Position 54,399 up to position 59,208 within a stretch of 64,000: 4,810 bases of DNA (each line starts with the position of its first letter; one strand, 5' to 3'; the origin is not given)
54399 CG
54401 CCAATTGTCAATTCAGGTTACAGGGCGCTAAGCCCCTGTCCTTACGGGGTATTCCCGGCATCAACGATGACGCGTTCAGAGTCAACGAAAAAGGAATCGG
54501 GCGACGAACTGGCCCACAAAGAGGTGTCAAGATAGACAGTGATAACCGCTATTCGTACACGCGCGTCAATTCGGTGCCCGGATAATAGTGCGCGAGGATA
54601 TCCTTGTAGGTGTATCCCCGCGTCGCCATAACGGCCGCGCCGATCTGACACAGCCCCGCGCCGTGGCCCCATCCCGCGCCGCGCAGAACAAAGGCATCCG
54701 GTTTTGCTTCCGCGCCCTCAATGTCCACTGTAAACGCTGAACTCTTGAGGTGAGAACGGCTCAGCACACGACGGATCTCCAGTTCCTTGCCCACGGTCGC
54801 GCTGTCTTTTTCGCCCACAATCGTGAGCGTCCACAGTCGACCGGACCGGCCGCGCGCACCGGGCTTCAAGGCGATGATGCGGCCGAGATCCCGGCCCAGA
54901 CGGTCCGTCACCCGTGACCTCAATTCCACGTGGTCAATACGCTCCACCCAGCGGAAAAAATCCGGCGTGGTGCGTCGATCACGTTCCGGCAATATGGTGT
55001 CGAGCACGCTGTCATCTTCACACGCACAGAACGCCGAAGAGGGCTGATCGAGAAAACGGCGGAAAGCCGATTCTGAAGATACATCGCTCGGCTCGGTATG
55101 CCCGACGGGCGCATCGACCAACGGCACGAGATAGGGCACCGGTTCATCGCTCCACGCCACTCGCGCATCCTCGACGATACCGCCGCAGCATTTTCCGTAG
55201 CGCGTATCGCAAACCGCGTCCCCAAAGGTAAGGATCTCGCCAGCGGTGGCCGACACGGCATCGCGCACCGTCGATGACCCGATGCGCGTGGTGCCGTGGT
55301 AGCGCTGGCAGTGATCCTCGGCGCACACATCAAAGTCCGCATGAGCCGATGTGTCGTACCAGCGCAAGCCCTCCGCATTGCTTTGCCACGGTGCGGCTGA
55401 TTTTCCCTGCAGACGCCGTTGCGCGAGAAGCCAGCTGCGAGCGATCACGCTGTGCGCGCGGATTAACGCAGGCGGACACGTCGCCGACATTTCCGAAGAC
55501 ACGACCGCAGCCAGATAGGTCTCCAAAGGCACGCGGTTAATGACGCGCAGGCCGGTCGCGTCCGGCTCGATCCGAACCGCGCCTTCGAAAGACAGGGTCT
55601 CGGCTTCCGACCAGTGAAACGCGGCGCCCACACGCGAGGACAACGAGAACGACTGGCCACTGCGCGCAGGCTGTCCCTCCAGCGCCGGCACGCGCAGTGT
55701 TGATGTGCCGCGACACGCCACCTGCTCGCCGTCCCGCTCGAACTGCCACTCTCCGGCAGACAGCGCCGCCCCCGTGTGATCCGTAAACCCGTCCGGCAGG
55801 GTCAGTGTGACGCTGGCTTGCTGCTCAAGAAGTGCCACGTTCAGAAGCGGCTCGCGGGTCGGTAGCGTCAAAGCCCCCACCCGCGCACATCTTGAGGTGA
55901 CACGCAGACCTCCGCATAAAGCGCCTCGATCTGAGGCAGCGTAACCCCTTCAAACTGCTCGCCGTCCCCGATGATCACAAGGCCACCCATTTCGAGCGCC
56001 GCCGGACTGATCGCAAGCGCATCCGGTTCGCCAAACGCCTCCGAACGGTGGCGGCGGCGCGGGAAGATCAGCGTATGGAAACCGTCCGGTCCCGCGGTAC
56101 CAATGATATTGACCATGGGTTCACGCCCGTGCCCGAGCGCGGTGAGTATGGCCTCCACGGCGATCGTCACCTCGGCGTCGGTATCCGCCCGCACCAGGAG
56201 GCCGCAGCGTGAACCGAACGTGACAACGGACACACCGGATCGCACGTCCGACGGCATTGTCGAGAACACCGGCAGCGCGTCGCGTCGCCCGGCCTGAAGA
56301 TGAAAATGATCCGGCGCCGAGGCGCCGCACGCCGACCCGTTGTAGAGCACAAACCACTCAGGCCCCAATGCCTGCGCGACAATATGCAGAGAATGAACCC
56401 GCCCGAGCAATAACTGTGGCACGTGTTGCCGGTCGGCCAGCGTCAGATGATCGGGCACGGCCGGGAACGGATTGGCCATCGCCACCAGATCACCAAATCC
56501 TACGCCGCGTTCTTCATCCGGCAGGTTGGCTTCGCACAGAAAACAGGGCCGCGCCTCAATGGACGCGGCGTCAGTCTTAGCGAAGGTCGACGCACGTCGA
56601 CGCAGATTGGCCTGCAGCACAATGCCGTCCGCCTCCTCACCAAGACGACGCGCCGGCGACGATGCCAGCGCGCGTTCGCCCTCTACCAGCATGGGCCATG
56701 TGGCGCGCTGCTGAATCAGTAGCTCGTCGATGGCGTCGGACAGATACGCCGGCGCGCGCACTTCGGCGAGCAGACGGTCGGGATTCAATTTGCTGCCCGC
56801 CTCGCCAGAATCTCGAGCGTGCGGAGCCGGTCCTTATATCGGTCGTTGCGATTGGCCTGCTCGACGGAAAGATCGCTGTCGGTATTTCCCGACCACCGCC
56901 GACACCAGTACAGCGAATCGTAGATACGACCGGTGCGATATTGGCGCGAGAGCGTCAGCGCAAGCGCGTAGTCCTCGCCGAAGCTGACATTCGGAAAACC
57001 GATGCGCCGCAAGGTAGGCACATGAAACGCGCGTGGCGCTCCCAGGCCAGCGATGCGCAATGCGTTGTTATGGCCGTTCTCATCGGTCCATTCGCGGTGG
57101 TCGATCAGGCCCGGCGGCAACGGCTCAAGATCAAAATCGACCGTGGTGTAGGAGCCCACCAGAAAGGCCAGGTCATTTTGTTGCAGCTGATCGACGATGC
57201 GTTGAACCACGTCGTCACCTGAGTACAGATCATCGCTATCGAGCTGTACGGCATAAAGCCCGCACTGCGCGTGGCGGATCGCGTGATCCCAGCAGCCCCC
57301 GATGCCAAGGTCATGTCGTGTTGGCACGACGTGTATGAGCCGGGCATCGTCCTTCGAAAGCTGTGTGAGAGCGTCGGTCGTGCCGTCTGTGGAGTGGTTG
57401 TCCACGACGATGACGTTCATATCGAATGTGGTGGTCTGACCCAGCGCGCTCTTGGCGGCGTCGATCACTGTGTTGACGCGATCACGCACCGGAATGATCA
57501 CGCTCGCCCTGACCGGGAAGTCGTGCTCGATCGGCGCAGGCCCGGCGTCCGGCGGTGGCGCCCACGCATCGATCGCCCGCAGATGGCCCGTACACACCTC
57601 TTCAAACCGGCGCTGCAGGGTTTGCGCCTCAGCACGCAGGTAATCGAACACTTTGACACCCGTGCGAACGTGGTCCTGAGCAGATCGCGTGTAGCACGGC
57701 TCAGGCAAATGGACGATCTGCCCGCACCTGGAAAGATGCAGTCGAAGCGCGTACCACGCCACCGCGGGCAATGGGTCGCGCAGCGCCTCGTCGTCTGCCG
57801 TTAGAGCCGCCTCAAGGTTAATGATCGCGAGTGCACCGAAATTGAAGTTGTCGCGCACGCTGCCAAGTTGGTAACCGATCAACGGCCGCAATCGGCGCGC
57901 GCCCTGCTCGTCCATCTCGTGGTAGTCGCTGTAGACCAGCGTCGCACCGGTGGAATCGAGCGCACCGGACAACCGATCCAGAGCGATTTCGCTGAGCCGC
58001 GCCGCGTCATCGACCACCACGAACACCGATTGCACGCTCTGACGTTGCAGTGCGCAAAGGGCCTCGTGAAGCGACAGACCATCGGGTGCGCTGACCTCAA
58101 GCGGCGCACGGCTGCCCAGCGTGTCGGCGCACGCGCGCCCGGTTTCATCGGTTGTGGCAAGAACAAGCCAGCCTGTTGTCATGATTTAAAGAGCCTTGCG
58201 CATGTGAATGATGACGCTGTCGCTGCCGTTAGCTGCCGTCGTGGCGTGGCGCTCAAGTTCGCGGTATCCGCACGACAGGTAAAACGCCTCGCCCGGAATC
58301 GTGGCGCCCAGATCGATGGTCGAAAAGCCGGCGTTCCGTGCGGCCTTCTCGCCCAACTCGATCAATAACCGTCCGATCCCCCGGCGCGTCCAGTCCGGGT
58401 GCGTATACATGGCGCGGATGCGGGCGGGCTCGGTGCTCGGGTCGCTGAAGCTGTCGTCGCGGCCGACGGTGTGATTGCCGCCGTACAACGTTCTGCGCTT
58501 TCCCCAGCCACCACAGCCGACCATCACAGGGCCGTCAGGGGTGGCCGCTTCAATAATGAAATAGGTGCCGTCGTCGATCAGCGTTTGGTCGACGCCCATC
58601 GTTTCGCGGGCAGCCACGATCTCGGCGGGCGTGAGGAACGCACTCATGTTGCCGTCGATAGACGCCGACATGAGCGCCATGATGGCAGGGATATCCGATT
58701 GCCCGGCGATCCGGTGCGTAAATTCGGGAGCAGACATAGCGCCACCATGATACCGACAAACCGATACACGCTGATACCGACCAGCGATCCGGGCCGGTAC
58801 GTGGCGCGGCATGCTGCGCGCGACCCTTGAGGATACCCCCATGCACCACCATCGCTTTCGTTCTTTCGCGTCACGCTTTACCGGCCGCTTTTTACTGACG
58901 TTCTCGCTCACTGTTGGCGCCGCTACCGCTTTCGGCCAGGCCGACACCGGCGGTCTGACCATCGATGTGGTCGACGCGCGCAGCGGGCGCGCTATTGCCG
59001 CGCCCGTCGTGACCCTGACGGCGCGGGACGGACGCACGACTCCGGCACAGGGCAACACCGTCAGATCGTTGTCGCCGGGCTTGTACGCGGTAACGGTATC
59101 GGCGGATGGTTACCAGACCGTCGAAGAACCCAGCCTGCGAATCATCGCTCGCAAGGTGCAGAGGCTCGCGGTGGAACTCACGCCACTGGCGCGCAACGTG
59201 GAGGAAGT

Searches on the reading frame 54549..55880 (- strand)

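Call 21: search_protein_families(library=pfam, proteins=[window:54549-55880:-], max_evalue=0.01)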
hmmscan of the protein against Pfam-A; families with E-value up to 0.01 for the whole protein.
window:54549-55880:- (443 aa): 1 family
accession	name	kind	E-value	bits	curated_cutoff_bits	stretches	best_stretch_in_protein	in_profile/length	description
PF08486.15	SpoIID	-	9.4e-23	81.1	23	1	109-219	3-97/97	Stage II sporulation protein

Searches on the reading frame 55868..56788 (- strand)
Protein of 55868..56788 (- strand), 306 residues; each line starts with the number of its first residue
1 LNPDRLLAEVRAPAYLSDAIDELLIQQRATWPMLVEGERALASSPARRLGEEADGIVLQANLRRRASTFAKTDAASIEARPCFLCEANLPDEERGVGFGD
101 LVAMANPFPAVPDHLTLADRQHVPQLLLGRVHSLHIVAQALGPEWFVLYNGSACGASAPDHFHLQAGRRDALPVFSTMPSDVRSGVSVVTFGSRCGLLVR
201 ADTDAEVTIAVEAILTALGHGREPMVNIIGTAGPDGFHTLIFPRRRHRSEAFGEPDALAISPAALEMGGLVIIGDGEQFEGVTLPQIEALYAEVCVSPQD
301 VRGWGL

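Call 21: search_protein_families(library=pfam, proteins=[window:55868-56788:-], max_evalue=0.01)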
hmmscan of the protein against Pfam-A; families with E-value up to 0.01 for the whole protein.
window:55868-56788:- (306 aa): 1 family
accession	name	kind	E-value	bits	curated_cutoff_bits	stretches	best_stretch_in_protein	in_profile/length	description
PF16269.10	DUF4922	-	1.3e-37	129.4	23.6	1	24-167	2-145/146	Domain of unknown function (DUF4922)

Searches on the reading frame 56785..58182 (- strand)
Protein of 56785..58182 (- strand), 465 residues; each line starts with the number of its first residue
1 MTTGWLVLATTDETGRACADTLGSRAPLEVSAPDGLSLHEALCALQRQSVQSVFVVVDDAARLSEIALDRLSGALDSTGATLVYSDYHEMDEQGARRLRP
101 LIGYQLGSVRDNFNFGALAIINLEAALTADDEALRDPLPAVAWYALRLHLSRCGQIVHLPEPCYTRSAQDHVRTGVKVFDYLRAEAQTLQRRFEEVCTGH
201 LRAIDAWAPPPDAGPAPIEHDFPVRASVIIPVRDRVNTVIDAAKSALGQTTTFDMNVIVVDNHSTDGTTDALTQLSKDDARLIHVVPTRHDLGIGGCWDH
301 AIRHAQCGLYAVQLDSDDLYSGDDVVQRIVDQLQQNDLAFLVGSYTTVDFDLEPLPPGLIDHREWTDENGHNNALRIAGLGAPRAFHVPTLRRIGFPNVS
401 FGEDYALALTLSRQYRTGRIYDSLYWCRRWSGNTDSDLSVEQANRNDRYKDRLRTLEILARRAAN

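Call 21: search_protein_families(library=pfam, proteins=[window:56785-58182:-], max_evalue=0.01)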
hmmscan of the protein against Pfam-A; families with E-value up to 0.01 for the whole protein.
window:56785-58182:- (465 aa): 2 families
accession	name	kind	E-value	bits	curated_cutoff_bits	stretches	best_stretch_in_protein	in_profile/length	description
PF00535.33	Glycos_transf_2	-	7.1e-18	65.5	23.3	1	227-351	1-121/168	Glycosyl transferase family 2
PF13704.12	Glyco_tranf_2_4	-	0.0028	18.5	27.5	1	256-324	21-88/98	Glycosyl transferase family 2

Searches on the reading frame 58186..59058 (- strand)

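Call 21: search_protein_families(library=pfam, proteins=[window:58186-59058:-], max_evalue=0.01)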
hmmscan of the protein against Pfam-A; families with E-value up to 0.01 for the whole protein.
window:58186-59058:- (290 aa): 3 families
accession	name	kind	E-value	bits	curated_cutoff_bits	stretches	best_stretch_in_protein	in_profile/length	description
PF13508.13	Acetyltransf_7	-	1.8e-08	35.1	27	1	205-267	28-84/84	Acetyltransferase (GNAT) domain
PF00583.31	Acetyltransf_1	-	4.5e-07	30.6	20.7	1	163-265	32-116/116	Acetyltransferase (GNAT) family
PF13673.13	Acetyltransf_10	-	5.8e-06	26.8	23.6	1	212-278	52-118/128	Acetyltransferase (GNAT) domain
